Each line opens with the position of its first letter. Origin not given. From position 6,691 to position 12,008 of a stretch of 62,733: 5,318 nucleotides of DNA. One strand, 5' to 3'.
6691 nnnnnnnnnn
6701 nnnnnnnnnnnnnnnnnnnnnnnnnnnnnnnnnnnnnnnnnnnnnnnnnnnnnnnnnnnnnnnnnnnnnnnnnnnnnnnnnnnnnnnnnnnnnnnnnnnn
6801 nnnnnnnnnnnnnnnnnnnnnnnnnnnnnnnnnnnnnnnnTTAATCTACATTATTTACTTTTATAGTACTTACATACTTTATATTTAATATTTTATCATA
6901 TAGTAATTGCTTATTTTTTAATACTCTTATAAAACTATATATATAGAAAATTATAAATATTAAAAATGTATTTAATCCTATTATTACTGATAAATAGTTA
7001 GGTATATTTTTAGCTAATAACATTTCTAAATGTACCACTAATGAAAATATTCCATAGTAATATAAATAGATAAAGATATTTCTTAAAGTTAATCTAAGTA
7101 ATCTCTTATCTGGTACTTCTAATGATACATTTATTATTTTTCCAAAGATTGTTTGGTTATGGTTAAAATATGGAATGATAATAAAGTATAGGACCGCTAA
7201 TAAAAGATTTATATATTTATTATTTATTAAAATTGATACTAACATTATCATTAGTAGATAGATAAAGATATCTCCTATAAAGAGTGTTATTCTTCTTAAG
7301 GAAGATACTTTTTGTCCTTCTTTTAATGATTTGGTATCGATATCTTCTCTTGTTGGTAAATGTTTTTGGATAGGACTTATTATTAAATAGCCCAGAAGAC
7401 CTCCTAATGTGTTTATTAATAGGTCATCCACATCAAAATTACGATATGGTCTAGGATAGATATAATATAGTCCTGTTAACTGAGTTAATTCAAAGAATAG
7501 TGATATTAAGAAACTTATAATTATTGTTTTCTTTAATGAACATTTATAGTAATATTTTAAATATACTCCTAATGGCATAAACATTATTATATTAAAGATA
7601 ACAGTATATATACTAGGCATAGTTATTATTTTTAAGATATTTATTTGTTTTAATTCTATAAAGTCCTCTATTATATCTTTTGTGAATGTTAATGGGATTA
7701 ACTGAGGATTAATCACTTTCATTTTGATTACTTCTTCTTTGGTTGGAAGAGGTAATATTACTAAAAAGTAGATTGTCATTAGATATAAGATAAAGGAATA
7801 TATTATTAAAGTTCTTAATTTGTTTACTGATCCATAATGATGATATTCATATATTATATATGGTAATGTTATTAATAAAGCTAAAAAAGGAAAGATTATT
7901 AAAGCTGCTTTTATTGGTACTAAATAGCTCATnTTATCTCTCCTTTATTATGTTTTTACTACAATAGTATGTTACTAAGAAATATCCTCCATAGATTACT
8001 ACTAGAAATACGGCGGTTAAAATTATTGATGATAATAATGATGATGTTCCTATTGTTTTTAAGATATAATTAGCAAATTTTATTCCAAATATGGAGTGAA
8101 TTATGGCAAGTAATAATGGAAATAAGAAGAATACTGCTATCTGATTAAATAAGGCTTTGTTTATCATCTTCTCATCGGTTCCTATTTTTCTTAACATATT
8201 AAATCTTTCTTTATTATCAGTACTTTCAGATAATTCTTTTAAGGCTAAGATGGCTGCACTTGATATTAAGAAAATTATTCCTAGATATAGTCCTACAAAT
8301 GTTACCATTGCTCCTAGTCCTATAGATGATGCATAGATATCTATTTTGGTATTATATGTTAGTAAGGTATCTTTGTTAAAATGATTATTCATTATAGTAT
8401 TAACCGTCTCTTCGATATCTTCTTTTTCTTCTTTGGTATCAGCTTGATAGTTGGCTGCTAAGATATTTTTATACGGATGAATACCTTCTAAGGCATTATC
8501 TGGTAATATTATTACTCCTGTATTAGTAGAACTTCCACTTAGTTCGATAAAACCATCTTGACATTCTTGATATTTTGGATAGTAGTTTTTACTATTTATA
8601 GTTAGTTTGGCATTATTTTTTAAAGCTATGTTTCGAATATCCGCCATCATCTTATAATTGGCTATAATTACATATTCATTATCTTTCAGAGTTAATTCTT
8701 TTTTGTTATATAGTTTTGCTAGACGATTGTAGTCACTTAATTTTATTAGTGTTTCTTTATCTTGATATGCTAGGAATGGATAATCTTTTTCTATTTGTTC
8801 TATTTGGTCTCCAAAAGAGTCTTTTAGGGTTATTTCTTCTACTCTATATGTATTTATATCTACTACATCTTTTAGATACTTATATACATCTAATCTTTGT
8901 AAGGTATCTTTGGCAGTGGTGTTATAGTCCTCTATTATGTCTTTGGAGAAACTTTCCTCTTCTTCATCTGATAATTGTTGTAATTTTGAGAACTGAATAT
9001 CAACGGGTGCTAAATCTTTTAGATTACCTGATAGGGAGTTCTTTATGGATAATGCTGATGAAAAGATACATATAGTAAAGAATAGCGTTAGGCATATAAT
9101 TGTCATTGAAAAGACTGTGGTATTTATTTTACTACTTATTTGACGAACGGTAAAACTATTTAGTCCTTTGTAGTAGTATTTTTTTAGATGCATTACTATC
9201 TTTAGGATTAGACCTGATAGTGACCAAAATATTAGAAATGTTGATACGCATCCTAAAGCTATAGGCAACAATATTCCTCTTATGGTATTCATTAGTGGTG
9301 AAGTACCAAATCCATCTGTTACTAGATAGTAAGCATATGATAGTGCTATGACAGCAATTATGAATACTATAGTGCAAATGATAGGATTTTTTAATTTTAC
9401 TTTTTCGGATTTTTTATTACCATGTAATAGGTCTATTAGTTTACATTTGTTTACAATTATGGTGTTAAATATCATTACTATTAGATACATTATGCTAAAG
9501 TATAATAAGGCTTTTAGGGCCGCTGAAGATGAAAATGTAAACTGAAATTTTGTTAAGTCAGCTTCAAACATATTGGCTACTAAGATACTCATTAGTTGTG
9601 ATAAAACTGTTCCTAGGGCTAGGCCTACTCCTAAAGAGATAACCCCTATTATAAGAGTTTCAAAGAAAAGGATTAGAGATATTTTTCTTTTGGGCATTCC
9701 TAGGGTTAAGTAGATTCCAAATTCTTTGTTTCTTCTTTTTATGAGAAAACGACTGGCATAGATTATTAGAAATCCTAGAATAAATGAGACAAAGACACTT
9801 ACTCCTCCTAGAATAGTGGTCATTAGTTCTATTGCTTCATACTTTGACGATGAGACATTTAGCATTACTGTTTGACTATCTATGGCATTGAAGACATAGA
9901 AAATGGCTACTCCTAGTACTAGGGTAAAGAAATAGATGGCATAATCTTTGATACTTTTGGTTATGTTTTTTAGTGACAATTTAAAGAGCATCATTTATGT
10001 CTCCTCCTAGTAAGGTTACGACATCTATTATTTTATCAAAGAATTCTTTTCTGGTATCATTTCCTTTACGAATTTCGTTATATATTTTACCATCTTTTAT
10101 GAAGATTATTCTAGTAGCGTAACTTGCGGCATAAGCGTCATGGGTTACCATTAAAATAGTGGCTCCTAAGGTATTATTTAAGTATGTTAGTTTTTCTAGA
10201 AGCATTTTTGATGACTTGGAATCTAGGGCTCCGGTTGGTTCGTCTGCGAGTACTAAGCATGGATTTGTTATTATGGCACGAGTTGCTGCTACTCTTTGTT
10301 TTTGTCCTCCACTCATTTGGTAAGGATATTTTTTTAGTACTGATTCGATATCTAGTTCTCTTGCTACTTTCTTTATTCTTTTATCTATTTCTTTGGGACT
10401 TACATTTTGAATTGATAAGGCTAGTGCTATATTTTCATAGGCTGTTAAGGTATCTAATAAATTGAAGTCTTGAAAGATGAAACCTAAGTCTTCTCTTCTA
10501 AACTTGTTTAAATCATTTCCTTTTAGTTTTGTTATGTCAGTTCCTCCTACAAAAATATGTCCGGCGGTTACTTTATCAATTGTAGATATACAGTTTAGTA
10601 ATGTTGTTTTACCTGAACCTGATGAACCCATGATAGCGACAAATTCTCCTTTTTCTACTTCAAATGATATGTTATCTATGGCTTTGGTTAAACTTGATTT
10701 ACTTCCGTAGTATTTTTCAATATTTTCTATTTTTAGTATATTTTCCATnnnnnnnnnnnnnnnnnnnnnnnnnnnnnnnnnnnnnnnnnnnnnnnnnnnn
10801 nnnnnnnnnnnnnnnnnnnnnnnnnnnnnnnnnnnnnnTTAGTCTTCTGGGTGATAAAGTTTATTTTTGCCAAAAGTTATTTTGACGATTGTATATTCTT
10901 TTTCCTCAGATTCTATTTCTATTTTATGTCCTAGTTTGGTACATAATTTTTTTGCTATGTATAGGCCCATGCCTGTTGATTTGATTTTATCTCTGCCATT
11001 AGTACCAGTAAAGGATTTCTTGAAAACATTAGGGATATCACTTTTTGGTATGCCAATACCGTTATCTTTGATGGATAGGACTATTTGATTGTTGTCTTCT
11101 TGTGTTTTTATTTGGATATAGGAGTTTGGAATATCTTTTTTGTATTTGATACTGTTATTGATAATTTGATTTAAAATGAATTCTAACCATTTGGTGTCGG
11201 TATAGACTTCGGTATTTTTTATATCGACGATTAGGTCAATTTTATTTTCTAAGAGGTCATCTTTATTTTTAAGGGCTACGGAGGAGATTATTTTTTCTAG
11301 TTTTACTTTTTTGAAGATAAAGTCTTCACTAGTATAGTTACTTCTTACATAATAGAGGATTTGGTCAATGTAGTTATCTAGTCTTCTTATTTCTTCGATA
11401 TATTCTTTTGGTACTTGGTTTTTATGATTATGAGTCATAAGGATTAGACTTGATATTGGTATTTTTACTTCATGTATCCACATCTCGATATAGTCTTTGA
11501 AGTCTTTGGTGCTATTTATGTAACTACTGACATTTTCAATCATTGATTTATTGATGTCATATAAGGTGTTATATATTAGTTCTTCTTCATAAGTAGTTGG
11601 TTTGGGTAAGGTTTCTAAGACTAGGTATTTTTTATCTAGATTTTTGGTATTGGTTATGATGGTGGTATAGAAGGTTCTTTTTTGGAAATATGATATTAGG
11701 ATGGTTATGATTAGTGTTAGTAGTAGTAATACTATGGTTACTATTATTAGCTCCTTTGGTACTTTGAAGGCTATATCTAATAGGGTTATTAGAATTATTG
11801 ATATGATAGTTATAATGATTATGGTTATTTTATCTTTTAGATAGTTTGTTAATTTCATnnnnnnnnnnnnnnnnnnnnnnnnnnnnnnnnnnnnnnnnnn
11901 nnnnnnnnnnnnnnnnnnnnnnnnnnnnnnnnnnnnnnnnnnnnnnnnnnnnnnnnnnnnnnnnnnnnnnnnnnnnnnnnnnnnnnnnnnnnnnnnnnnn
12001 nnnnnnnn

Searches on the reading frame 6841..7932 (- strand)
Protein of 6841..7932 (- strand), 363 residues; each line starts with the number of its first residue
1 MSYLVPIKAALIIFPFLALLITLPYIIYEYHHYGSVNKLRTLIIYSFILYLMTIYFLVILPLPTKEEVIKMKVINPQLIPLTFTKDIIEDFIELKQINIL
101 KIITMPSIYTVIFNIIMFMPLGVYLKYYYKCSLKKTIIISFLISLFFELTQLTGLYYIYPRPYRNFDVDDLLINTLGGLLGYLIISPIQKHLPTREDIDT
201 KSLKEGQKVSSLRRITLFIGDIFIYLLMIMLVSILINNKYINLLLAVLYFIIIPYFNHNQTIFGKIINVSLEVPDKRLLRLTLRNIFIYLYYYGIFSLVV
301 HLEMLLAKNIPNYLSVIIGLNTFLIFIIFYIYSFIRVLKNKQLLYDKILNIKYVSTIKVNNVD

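Call 83: search_protein_families(library=pfam, proteins=[window:6841-7932:-], max_evalue=0.001)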
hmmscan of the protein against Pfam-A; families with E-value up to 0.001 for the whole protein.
window:6841-7932:- (363 aa): 1 family
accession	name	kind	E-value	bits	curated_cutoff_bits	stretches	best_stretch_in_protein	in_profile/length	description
PF04892.17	VanZ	-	4.3e-26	92.4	30.1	1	47-186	1-123/126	VanZ like family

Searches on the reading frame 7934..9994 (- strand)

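Call 83: search_protein_families(library=pfam, proteins=[window:7934-9994:-], max_evalue=0.001)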
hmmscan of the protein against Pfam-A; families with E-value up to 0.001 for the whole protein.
window:7934-9994:- (686 aa): 1 family
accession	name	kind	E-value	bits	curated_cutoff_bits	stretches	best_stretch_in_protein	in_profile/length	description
PF02687.27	FtsX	-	2.2e-14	54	25.5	1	65-178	3-112/120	FtsX-like permease C-terminal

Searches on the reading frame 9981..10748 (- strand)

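Call 83: search_protein_families(library=pfam, proteins=[window:9981-10748:-], max_evalue=0.001)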
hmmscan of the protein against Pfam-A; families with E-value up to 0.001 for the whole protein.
window:9981-10748:- (255 aa): 7 families
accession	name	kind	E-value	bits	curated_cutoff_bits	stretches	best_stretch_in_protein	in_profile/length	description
PF00005.33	ABC_tran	-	2.8e-34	119.1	25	1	25-172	2-136/137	ABC transporter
PF02463.25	SMC_N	-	2.9e-05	24.1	40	0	34-215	24-209/220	RecF/RecN/SMC N terminal domain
PF13476.12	AAA_23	-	5e-05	24.4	27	1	5-55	2-40/201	AAA domain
PF13481.12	AAA_25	-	0.0004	20.5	27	0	32-68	31-65/195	AAA domain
PF13555.12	AAA_29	-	0.00053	20.1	27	0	28-57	16-45/61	P-loop containing region of AAA domain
PF03193.22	RsgA_GTPase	-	0.00057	20.2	30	0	21-62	94-134/174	RsgA GTPase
PF13304.12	AAA_21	-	0.0007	20.2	27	0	36-60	1-25/304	AAA domain, putative AbiEii toxin, Type IV TA system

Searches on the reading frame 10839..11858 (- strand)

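Call 83: search_protein_families(library=pfam, proteins=[window:10839-11858:-], max_evalue=0.001)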
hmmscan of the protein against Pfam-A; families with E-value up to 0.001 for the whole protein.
window:10839-11858:- (339 aa): 4 families
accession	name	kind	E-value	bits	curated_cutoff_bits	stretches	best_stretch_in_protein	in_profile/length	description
PF02518.31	HATPase_c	-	3.1e-21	76.3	26.4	1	221-329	2-107/111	Histidine kinase-, DNA gyrase B-, and HSP90-like ATPase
PF14501.12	HATPase_c_5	-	3.7e-06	27.2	22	1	227-323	8-96/102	GHKL domain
PF13589.12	HATPase_c_3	-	4.5e-06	27.2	25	1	226-331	4-105/137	Histidine kinase-, DNA gyrase B-, and HSP90-like ATPase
PF13581.12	HATPase_c_2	-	8e-06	26.3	27.4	1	226-327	33-125/127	Histidine kinase-like ATPase domain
